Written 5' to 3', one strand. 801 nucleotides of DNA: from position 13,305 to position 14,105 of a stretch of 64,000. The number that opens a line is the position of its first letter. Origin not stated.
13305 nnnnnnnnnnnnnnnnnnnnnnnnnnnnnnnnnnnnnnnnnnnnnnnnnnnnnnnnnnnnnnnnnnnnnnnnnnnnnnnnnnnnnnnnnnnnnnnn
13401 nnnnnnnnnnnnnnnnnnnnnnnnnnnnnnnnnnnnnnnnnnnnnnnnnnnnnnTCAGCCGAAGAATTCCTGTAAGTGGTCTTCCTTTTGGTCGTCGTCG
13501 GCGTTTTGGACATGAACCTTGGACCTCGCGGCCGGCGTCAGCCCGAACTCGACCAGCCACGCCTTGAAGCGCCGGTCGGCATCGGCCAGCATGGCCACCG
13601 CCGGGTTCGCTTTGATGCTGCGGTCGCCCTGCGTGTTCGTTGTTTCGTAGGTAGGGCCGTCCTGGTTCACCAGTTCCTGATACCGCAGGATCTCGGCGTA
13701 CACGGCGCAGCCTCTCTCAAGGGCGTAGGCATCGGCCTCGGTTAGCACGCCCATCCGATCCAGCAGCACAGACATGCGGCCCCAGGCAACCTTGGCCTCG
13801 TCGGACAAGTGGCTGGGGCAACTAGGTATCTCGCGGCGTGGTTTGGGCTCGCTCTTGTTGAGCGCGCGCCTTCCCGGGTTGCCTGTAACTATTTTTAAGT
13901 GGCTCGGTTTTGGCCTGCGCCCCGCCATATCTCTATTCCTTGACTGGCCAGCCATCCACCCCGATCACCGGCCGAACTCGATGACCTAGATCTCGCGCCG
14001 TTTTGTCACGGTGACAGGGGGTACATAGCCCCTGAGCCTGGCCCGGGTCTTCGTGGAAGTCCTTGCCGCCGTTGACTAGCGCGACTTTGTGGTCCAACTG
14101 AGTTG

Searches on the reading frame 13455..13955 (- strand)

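Call 32: search_protein_families(library=phrogs, proteins=[window:13455-13955:-], max_evalue=0.001)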
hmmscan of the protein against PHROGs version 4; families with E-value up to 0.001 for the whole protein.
window:13455-13955:- (166 aa): 2 families
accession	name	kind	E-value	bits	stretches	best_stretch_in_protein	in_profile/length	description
phrog_83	-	head and packaging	1.1e-46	160.4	1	4-166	33-200/246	terminase small subunit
phrog_361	-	head and packaging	1.1e-07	33.1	1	93-164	47-123/129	terminase small subunit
